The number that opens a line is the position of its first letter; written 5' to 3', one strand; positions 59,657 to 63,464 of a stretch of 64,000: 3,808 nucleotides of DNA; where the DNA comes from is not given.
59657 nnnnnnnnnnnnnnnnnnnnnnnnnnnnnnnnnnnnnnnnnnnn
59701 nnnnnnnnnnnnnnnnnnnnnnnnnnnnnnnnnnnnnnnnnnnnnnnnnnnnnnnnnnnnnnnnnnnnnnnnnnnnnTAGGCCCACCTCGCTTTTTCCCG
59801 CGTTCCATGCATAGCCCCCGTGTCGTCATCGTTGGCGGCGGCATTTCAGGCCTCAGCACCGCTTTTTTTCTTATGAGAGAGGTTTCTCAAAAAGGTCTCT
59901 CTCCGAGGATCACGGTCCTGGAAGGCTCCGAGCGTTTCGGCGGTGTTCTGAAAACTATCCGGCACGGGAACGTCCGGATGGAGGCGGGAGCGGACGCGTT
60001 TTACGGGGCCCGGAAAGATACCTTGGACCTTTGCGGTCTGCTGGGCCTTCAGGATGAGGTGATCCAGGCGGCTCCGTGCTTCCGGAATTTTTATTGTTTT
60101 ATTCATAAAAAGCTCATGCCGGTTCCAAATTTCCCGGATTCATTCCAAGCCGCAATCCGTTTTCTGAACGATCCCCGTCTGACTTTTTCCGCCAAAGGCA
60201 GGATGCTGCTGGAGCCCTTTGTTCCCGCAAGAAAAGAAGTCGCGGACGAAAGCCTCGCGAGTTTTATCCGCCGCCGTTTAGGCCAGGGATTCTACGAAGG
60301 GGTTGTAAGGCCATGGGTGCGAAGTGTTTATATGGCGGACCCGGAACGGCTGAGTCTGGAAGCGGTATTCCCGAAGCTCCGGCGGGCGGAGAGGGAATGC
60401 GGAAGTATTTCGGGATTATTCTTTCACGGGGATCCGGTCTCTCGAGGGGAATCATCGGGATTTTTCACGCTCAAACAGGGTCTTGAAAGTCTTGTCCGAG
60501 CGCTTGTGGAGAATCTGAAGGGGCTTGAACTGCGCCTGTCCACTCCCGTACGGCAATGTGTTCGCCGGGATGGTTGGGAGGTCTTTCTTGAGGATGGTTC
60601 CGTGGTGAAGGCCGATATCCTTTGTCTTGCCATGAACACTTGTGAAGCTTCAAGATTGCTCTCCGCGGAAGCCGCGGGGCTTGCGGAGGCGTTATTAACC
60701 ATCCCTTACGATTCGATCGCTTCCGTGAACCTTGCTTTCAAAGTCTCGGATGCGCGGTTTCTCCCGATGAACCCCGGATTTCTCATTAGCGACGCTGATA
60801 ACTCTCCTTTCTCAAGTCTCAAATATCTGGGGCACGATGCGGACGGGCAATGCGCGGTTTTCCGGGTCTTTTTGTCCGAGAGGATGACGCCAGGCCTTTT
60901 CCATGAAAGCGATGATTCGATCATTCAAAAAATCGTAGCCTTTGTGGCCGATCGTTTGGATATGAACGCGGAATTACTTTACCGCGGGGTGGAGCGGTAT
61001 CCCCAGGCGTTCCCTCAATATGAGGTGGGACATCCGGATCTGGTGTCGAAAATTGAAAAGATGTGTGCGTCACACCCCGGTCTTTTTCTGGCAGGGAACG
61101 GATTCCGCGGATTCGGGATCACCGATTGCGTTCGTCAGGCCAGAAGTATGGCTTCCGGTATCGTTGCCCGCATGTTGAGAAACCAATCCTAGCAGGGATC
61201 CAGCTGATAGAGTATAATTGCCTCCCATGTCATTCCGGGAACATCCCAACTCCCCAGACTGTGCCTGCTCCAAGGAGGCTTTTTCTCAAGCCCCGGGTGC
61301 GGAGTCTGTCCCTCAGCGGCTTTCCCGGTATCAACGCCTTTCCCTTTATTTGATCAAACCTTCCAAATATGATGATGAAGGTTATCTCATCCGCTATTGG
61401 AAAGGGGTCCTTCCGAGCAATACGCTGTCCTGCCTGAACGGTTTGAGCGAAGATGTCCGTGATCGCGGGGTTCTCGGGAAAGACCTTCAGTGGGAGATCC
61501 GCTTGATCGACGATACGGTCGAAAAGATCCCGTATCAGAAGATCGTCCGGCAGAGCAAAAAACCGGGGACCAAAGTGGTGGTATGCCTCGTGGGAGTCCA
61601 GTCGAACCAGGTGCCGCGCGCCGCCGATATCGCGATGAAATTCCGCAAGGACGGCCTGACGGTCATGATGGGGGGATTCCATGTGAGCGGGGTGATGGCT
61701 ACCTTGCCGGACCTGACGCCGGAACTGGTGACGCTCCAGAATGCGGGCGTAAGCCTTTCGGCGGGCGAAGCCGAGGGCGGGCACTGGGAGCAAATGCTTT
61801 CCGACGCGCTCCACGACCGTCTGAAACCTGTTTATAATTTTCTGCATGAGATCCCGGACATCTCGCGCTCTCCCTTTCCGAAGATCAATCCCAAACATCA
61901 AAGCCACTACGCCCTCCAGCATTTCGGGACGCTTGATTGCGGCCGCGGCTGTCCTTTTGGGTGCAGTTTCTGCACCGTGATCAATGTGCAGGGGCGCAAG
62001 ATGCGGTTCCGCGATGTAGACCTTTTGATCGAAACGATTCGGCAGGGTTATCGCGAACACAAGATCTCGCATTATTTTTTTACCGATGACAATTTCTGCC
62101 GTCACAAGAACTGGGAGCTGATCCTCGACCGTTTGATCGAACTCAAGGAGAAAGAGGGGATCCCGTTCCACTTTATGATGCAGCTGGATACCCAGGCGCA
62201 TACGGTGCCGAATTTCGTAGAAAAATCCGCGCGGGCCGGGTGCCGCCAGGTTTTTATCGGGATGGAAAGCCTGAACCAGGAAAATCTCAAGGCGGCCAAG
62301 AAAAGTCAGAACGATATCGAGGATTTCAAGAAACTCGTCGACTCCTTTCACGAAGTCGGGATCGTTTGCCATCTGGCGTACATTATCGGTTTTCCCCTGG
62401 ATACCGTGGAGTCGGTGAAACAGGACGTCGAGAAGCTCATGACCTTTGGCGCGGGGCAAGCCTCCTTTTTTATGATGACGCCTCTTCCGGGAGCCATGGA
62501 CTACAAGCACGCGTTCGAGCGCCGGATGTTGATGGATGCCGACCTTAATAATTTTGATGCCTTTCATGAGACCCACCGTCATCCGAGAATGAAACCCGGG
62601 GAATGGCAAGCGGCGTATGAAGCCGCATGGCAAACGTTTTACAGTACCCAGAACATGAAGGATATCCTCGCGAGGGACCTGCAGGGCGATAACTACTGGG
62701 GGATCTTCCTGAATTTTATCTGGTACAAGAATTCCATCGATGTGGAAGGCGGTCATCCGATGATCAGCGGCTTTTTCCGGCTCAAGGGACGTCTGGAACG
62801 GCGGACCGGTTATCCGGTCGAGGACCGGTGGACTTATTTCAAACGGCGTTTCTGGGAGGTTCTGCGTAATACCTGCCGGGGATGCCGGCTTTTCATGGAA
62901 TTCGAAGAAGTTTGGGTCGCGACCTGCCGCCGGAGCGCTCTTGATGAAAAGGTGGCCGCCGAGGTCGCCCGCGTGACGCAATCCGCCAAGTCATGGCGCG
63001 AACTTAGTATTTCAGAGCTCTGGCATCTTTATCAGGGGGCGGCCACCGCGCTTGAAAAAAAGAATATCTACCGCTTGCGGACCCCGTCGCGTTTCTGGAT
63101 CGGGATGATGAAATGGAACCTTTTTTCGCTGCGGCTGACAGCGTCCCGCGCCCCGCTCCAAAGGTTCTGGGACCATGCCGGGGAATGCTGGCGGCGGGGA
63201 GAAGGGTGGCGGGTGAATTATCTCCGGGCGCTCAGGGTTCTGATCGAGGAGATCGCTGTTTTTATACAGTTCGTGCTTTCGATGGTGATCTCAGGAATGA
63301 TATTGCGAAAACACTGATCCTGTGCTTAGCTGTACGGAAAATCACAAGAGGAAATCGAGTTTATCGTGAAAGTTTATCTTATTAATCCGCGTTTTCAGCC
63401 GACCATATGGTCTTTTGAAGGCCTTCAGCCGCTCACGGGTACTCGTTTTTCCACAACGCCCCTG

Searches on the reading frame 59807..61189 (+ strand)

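Call 14: search_protein_families(library=pfam, proteins=[window:59807-61189:+], max_evalue=0.001)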
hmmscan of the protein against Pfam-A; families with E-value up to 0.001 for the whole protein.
window:59807-61189:+ (461 aa): 6 families
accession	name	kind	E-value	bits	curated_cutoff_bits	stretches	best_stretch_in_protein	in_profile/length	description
PF01593.30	Amino_oxidase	-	1.1e-31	111.1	19.8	1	13-451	1-441/443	Flavin containing amine oxidoreductase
PF13450.12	NAD_binding_8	-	1.2e-09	38.7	21.9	1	8-69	1-56/68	NAD(P)-binding Rossmann-like domain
PF01266.30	DAO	-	9.1e-08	32.4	27.9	1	5-45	1-35/353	FAD dependent oxidoreductase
PF13454.12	NAD_binding_9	-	6.8e-06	26.6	21.8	0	7-60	1-53/155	FAD-NAD(P)-binding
PF07992.20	Pyr_redox_2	-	0.00038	20.4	26.1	0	5-42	2-175/291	Pyridine nucleotide-disulphide oxidoreductase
PF06100.17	MCRA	-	0.00046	19.6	23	1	6-52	4-48/495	MCRA family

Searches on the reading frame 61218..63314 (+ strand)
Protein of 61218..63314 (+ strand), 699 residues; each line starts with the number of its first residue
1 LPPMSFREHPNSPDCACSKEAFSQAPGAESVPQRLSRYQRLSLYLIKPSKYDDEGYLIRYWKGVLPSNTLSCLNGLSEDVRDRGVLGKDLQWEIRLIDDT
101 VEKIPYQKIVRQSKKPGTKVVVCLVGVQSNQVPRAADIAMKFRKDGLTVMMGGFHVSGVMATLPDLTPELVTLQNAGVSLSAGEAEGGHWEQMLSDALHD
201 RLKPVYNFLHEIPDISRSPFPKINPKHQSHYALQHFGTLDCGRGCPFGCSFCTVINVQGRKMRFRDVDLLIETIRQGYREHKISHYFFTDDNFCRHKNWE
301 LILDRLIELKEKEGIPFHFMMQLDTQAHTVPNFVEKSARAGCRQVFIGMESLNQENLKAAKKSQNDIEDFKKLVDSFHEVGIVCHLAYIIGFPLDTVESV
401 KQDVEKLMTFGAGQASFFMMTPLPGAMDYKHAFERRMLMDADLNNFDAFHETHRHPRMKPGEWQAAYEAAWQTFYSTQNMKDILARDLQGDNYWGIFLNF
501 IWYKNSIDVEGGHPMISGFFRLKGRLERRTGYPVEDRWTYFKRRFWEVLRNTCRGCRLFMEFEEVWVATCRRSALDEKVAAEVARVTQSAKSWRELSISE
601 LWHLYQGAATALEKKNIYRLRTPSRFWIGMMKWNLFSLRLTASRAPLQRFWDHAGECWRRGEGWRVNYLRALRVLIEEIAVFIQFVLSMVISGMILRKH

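Call 63: search_protein_families(library=pfam, proteins=[window:61218-63314:+], max_evalue=0.0001)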
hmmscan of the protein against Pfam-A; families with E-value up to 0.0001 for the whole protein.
window:61218-63314:+ (699 aa): 1 family
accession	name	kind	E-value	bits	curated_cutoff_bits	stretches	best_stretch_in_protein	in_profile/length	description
PF04055.27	Radical_SAM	-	4.5e-17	63.2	29.5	1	242-406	4-165/166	Radical SAM superfamily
